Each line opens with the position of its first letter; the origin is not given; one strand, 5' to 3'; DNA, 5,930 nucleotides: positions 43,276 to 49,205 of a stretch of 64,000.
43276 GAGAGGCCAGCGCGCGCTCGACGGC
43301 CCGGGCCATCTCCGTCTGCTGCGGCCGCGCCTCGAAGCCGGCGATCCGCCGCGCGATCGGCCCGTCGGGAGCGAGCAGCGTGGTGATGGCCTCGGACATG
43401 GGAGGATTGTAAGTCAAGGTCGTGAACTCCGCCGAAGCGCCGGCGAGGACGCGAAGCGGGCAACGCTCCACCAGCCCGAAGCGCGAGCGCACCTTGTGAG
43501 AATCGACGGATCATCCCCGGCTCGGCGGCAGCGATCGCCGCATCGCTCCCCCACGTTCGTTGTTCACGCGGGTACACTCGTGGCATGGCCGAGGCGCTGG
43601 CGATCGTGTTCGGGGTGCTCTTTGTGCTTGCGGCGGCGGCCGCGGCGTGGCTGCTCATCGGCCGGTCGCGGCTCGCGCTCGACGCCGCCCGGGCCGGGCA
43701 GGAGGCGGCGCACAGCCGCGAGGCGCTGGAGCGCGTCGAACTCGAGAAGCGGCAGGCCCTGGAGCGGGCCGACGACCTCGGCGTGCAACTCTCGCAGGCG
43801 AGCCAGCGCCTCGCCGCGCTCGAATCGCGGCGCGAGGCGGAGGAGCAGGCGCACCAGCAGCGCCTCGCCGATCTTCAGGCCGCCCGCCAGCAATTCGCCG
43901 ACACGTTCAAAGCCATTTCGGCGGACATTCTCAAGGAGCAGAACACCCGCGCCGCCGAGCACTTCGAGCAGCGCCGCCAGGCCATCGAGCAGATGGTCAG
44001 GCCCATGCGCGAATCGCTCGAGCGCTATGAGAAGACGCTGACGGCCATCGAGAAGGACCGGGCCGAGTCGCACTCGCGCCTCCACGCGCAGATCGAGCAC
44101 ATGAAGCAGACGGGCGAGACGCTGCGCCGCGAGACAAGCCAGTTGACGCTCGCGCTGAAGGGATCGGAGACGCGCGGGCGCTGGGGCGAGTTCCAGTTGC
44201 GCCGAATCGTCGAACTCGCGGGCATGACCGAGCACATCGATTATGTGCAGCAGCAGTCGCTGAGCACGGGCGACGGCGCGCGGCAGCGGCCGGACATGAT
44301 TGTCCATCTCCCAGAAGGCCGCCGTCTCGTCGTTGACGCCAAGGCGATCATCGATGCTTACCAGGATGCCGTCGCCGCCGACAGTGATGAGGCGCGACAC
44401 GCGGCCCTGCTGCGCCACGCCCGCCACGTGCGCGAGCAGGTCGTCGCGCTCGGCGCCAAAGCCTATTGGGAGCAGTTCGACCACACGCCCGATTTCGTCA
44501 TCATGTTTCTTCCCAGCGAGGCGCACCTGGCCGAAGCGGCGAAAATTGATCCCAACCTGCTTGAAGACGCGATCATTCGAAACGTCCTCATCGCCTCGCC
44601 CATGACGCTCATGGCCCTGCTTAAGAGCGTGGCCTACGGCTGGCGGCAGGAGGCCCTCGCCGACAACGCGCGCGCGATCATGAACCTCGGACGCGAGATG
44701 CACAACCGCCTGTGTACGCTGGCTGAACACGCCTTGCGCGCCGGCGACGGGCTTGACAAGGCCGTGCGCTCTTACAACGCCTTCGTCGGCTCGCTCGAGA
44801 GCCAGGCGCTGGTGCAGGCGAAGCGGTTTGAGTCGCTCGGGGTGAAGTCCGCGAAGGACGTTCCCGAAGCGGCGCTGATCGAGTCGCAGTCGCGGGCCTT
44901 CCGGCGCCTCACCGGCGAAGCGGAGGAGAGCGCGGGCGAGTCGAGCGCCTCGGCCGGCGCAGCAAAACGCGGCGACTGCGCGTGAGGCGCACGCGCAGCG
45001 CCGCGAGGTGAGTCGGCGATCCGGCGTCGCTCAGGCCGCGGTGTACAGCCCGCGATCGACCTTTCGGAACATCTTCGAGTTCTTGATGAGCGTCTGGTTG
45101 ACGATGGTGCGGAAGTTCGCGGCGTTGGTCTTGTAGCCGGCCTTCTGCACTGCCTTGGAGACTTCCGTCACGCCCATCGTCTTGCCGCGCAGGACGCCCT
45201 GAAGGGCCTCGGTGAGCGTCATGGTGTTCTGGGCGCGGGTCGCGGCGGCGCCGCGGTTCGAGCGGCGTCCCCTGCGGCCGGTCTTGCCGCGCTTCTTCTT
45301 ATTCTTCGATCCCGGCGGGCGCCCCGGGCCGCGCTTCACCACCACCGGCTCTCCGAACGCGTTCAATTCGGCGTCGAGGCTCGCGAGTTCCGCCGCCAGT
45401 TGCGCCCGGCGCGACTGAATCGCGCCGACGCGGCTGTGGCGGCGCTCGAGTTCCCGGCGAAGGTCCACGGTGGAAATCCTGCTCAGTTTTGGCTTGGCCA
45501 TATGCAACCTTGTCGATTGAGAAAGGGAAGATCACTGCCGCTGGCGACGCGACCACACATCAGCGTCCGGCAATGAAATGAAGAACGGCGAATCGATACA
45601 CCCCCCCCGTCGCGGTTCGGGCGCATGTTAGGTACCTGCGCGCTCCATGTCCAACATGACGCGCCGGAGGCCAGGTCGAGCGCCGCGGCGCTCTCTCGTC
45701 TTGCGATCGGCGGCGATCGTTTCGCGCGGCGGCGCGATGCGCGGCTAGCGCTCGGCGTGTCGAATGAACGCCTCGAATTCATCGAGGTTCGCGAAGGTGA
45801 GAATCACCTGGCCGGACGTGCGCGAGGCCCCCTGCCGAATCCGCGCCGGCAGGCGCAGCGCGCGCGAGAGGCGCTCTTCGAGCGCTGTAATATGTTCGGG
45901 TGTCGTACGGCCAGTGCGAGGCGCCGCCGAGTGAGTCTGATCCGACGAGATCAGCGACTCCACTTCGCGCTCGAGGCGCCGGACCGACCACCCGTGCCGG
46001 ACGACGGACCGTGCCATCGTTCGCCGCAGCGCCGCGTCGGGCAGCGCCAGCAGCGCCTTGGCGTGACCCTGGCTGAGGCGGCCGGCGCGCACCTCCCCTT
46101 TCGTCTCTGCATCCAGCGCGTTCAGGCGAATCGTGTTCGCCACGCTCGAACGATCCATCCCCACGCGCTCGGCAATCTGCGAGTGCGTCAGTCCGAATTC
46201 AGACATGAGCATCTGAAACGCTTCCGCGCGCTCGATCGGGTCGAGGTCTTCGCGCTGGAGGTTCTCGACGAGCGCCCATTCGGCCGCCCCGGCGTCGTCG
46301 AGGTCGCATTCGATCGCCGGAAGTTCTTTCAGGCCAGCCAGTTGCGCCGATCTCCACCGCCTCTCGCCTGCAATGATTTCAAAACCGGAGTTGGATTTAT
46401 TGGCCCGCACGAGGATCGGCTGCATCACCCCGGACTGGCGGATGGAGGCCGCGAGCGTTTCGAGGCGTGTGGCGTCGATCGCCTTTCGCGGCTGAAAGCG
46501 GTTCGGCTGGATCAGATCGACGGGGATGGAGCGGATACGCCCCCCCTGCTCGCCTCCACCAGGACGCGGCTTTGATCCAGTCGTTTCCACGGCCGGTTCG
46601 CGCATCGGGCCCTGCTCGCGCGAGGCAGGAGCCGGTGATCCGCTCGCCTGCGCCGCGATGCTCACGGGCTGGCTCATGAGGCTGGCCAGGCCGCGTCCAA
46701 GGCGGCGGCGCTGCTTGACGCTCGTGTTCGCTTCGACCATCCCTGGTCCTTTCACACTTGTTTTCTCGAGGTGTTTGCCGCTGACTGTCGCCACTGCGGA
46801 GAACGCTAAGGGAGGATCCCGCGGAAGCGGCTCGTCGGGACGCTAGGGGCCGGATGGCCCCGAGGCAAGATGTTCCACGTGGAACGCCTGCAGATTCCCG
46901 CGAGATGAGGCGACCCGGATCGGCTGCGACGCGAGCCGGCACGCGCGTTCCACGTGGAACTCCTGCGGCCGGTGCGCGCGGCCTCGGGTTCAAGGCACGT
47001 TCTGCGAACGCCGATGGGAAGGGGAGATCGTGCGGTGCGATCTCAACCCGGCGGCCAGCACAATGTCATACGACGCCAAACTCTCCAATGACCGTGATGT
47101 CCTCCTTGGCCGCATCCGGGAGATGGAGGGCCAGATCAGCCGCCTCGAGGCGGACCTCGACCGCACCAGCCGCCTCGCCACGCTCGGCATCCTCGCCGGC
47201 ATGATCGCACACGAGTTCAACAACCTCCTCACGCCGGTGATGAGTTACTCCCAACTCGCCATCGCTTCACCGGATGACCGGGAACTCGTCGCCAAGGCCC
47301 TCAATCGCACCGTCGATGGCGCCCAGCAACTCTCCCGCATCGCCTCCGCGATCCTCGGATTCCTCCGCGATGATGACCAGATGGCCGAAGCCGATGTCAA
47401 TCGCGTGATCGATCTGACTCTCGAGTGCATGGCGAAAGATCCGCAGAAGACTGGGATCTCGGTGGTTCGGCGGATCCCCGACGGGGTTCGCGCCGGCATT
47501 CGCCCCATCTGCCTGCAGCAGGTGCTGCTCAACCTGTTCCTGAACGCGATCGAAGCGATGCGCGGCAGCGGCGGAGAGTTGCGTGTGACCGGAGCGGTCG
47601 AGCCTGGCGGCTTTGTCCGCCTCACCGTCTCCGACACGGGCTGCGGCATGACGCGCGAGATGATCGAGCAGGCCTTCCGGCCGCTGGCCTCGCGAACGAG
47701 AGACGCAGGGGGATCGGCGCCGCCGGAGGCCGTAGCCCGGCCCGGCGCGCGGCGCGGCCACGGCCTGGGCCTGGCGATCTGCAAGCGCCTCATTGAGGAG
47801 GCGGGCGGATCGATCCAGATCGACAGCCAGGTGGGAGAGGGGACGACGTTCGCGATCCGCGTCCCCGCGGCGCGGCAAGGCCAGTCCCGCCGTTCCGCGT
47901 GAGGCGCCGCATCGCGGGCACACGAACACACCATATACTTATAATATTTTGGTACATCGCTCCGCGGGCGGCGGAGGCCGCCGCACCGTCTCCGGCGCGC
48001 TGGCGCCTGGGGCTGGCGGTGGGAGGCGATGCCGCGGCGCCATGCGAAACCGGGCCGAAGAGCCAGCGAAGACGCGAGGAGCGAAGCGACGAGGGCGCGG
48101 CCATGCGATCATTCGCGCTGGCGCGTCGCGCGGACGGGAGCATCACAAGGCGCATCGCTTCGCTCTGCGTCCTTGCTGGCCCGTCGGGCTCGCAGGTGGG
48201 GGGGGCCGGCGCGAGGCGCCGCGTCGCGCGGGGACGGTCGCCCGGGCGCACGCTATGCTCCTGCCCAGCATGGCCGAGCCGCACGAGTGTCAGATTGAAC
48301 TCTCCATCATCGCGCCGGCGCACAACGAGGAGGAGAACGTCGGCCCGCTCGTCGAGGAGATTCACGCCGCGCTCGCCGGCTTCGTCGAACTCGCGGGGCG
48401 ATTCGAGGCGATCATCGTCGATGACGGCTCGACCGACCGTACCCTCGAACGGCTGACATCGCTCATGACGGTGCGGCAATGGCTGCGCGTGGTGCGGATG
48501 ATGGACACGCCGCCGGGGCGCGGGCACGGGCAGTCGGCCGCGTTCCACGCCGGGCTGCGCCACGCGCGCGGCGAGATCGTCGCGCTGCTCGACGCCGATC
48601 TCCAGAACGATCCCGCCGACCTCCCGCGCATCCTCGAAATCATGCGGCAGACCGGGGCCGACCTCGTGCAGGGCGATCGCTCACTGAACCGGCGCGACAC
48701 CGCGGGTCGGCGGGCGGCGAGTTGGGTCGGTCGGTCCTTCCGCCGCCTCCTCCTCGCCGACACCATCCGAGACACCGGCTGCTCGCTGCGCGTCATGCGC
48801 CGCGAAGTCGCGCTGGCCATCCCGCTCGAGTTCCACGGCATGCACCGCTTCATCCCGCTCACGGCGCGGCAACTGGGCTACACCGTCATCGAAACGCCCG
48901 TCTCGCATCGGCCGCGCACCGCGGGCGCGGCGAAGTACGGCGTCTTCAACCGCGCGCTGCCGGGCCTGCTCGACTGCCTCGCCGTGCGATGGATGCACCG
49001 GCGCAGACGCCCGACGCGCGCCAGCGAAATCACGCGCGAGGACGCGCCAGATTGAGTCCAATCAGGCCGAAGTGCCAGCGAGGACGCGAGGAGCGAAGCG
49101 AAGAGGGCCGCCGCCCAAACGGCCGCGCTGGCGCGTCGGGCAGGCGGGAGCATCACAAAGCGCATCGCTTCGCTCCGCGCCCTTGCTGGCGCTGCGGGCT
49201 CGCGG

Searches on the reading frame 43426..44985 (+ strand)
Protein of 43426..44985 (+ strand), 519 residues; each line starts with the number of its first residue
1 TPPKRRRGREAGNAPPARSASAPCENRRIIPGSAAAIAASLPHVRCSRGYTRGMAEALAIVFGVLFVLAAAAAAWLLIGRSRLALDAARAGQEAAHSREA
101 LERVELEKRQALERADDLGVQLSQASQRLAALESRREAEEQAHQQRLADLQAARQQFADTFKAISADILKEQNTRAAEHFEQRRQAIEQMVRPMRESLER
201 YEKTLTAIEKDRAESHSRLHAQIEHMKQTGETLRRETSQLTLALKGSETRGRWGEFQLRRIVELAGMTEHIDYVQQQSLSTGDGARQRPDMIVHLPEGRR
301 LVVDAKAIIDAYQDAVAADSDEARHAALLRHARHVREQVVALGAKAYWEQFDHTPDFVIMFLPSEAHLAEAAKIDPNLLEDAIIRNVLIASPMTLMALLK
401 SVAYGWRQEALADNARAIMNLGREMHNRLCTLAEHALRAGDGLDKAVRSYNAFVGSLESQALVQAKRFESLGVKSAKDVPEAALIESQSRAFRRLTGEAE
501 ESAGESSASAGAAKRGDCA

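Call 41: search_protein_families(library=pfam, proteins=[window:43426-44985:+], max_evalue=0.0001)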
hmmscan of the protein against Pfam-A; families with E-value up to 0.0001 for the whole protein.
window:43426-44985:+ (519 aa): 1 family
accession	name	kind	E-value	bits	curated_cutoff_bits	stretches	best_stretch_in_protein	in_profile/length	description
PF02646.22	RmuC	-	7.5e-98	327.6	26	1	185-477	1-290/291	RmuC family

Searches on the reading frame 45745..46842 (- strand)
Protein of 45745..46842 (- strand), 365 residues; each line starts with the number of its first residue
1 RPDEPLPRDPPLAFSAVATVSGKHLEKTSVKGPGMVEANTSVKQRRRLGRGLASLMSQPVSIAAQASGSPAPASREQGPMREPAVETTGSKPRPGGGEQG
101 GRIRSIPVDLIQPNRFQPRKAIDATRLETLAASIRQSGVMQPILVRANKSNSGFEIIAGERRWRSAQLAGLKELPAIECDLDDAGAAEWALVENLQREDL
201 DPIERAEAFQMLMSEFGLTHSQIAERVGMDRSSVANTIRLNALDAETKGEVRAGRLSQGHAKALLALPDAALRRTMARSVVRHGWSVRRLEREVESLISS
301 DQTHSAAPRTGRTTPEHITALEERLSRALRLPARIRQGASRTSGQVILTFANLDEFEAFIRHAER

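Call 41: search_protein_families(library=pfam, proteins=[window:45745-46842:-], max_evalue=0.0001)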
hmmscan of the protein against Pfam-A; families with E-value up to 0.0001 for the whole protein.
window:45745-46842:- (365 aa): 3 families
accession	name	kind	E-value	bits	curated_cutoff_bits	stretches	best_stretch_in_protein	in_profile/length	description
PF17762.8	HTH_ParB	-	3.1e-32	111.2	22.6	1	198-296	1-99/102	ParB HTH domain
PF02195.25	ParB_N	-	1.4e-31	108.8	26.3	1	103-196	3-95/95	ParB N-terminal domain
PF23552.2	ParB_C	-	8.8e-08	31.9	23.8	1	317-362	4-48/50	ParB dimerisation domain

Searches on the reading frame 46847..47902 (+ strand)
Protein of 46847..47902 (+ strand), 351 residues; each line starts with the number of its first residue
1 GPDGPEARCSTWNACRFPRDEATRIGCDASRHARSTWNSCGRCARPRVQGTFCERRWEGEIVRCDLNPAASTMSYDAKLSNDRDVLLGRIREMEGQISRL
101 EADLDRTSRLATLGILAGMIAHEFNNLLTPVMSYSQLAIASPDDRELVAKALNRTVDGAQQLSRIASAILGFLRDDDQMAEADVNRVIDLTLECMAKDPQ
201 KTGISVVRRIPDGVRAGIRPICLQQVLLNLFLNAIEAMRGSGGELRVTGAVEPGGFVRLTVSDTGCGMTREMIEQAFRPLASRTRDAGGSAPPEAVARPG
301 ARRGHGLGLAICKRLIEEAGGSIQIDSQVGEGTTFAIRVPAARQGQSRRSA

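Call 41: search_protein_families(library=pfam, proteins=[window:46847-47902:+], max_evalue=0.0001)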
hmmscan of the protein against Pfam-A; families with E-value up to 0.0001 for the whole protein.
window:46847-47902:+ (351 aa): 2 families
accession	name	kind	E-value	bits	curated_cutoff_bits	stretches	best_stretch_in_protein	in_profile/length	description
PF02518.31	HATPase_c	-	1.4e-23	83.9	26.4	1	222-342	5-110/111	Histidine kinase-, DNA gyrase B-, and HSP90-like ATPase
PF00512.31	HisKA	-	2e-05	25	26.9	1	116-174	5-62/66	His Kinase A (phospho-acceptor) domain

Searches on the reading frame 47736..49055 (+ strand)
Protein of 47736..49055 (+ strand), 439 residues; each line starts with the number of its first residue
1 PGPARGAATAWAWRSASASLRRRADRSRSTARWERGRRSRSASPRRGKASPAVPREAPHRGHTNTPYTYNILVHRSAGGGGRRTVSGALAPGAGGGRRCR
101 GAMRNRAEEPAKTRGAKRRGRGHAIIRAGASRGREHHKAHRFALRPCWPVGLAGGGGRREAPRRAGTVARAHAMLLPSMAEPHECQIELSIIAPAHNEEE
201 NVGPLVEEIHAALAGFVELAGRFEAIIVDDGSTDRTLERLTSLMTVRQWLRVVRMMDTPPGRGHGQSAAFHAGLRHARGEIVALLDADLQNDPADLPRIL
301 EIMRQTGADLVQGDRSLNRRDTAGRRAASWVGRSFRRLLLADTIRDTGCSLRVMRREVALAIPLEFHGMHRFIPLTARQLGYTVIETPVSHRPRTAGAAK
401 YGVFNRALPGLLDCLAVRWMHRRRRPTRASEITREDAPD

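Call 41: search_protein_families(library=pfam, proteins=[window:47736-49055:+], max_evalue=0.0001)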
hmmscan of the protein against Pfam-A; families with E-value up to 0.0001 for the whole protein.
window:47736-49055:+ (439 aa): 2 families
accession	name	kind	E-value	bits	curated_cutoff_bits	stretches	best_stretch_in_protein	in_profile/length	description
PF00535.33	Glycos_transf_2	-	5.2e-27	95.3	23.3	1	190-359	1-164/168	Glycosyl transferase family 2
PF10111.15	Glyco_tranf_2_2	-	2.3e-06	27.7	27.3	1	217-303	26-106/276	Glycosyltransferase like family 2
